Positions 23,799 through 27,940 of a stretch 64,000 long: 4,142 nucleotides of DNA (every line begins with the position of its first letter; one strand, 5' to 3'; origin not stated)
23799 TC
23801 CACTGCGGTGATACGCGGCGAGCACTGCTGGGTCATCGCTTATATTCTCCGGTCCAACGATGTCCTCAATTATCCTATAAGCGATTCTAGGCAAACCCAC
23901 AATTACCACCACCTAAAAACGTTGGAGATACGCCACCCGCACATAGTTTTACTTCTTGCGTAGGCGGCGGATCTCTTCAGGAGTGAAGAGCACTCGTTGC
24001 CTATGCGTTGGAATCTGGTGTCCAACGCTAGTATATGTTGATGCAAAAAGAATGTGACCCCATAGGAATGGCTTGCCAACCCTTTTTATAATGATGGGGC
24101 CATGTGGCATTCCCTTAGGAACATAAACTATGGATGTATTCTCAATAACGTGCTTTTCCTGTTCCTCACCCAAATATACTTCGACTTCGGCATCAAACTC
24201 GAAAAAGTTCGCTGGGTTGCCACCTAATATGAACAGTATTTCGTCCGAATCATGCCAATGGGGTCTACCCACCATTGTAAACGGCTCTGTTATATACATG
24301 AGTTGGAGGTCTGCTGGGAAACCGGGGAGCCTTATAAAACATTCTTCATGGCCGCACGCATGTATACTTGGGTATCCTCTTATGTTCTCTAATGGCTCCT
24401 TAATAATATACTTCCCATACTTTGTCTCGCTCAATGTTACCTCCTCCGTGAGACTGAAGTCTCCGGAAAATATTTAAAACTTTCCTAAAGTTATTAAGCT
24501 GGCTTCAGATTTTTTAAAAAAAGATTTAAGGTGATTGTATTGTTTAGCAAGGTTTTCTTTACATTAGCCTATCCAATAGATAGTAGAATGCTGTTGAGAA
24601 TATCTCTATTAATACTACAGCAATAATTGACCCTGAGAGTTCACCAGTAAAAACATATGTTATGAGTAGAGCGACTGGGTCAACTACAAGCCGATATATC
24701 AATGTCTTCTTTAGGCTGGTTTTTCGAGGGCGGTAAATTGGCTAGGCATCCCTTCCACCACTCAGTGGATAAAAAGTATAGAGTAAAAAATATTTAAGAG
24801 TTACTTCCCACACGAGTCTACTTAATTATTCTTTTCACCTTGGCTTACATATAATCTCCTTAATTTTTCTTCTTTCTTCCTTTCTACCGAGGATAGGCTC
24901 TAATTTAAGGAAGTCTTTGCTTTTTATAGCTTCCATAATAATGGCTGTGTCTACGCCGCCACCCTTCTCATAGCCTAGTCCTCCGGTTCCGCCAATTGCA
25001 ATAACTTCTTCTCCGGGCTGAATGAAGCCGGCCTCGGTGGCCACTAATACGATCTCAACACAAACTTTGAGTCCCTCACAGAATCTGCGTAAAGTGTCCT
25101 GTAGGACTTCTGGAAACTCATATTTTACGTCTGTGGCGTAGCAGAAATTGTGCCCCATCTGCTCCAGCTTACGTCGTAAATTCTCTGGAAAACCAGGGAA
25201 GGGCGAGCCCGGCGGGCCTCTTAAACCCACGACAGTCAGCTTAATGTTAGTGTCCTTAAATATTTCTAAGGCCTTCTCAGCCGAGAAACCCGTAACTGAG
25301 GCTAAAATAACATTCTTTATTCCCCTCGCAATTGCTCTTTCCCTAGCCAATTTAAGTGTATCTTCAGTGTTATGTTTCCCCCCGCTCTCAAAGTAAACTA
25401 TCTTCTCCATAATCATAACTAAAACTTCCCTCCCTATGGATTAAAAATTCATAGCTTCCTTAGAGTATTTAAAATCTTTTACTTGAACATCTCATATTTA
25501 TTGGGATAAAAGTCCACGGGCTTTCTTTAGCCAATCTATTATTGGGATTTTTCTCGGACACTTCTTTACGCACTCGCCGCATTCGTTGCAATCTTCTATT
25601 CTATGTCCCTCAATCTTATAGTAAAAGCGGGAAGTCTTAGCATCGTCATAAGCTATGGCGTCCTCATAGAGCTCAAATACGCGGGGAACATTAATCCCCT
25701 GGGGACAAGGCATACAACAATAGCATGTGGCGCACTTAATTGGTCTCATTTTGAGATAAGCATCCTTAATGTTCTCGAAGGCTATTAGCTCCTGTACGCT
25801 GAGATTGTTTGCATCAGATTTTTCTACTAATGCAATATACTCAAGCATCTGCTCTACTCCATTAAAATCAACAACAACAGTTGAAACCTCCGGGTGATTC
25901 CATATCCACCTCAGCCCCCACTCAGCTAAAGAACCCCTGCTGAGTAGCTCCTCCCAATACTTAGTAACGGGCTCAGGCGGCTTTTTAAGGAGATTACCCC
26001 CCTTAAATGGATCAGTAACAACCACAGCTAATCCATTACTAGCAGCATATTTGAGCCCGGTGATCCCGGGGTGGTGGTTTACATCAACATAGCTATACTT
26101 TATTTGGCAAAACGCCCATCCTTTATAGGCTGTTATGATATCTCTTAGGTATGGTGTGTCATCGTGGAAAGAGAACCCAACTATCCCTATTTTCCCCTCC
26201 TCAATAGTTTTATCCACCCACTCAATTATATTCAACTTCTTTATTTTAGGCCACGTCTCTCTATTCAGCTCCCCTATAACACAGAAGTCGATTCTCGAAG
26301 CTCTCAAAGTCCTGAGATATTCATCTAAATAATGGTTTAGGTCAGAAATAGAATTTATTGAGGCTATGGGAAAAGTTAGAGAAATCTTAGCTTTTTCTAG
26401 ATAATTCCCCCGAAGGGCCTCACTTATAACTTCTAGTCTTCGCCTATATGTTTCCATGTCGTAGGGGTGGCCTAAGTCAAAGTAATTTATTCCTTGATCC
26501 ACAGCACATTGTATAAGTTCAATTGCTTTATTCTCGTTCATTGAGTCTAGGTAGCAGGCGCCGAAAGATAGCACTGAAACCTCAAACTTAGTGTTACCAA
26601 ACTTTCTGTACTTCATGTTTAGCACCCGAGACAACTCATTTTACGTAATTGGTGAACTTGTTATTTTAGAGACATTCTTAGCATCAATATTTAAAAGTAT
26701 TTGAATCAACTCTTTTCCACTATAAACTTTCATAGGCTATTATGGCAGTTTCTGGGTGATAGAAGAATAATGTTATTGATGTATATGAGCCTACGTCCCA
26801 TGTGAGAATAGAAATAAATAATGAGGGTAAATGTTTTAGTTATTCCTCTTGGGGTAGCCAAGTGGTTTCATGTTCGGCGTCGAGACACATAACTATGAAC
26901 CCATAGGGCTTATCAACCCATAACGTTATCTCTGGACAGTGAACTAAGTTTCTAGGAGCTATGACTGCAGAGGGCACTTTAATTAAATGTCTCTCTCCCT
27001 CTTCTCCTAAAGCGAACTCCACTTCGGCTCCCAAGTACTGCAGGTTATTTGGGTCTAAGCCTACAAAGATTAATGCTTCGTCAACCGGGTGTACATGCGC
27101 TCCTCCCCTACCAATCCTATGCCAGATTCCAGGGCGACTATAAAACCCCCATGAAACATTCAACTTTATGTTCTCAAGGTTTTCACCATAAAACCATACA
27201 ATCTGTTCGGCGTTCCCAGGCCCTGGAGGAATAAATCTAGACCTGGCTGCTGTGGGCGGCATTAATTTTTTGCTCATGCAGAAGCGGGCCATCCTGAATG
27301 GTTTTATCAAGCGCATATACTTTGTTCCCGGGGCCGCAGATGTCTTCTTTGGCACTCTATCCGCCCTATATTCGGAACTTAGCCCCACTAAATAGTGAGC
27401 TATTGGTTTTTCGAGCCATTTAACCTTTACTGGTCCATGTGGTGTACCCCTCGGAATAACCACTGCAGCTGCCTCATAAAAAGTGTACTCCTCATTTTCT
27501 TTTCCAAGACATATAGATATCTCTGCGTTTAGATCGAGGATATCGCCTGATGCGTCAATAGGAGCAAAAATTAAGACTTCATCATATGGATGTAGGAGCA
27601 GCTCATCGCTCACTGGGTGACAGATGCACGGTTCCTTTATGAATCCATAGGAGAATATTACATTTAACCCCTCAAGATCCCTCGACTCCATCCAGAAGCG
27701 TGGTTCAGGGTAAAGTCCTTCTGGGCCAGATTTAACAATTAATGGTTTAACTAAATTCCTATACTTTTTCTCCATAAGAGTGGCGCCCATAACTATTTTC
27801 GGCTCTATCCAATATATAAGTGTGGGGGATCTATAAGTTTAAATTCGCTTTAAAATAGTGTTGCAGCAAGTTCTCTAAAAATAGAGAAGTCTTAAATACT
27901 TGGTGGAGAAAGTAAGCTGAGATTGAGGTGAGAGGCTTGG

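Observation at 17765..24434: Tightly coupled six-gene operon: cupin, two PCMH-type flavoproteins, a CCG Fe-S protein and a U32 pair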

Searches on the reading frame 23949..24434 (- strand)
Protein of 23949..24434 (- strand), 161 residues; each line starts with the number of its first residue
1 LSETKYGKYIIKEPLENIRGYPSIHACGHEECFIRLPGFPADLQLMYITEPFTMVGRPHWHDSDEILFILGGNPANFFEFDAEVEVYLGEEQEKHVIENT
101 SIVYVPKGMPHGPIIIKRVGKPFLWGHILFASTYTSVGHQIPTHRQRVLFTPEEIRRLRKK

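Call 3: search_protein_families(library=pfam, proteins=[window:23949-24434:-], max_evalue=0.01)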
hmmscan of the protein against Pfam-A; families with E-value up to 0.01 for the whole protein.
window:23949-24434:- (161 aa): 1 family
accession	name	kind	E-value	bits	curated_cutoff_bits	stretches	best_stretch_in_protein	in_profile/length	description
PF07883.17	Cupin_2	-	0.0011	19.1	27.2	0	53-114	9-57/70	Cupin domain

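Call 4: search_protein_families(library=ncbifam, proteins=[window:23949-24434:-], max_evalue=0.01)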
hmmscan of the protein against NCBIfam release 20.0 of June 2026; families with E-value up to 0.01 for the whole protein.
window:23949-24434:- (161 aa): 0 families

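Call 86: list_cluster_members(proteins=[window:23949-24434:-, window:26840-27790:-, window:19541-20794:-, window:20806-22314:-, window:24835-25416:-, window:25498-26634:-])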
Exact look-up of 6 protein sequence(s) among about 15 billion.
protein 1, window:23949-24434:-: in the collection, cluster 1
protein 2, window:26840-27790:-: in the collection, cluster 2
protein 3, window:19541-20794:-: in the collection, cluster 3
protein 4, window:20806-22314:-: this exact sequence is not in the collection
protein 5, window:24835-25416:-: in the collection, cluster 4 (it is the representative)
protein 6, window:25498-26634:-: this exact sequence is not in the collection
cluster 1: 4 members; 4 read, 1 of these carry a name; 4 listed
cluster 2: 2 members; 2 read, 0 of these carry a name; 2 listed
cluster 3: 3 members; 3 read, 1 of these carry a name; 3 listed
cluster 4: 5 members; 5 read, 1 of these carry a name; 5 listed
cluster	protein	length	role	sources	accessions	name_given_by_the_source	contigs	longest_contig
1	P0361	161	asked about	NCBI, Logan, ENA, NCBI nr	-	-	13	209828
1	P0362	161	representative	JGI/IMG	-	-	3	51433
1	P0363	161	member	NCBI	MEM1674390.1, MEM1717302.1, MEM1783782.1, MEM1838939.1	MAG: hypothetical protein QXN24_06795 [Candidatus Bathyarchaeia archaeon]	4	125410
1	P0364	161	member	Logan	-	-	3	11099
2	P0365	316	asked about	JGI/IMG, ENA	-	-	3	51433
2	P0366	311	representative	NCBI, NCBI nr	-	-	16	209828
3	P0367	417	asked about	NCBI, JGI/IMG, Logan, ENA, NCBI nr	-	-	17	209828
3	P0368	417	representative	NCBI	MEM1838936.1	MAG: (Fe-S)-binding protein [Candidatus Bathyarchaeia archaeon]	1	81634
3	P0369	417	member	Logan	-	-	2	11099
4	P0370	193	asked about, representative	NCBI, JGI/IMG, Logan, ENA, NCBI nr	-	-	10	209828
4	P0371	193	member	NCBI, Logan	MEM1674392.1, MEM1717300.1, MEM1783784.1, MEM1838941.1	MAG: pyruvate kinase alpha/beta domain-containing protein [Candidatus Bathyarchaeia ...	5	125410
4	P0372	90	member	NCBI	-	-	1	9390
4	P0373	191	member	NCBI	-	-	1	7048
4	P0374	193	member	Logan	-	-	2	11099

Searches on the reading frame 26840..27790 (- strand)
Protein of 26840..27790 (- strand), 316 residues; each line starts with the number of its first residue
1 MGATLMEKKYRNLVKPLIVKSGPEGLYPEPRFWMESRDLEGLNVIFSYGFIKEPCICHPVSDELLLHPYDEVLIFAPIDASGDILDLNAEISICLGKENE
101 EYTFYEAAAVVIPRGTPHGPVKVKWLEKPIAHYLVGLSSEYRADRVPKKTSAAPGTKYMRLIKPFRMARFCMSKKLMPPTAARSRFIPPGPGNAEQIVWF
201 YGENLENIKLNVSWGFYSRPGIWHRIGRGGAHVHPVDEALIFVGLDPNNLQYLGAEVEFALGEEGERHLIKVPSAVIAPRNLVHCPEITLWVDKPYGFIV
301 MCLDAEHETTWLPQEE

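Call 8: search_protein_families(library=pfam, proteins=[window:26840-27790:-], max_evalue=0.01)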
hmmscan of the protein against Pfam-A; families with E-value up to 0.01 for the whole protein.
window:26840-27790:- (316 aa): 0 families

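Call 75: search_protein_families(library=ncbifam, proteins=[window:26840-27790:-], max_evalue=0.00001)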
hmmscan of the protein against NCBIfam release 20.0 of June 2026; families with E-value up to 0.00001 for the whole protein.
window:26840-27790:- (316 aa): 0 families

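Call 85: search_solved_structures(query=window:26840-27790:-, max_evalue=1)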
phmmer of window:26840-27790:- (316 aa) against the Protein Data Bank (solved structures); distinct sequences matched with E-value up to 1: 7.
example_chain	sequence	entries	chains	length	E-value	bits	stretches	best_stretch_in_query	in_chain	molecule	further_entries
2f1d_A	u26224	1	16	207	0.32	13.3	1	206-260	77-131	Imidazoleglycerol-phosphate dehydratase 1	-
5dnl_A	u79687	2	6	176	0.34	13.2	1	212-266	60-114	Imidazoleglycerol-phosphate dehydratase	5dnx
4qnk_A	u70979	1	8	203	0.39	13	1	208-261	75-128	Imidazoleglycerol-phosphate dehydratase 2, chloroplastic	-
4mu0_A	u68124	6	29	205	0.4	13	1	208-261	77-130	Imidazoleglycerol-phosphate dehydratase 2, chloroplastic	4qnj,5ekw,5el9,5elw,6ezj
4mu3_A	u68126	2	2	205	0.4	13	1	208-261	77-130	Imidazoleglycerol-phosphate dehydratase 2, chloroplastic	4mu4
4mu1_A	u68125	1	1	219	0.45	12.8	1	208-260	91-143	Imidazoleglycerol-phosphate dehydratase 2, chloroplastic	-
6j4b_A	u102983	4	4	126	0.6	12.4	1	230-290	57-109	Cupin superfamily protein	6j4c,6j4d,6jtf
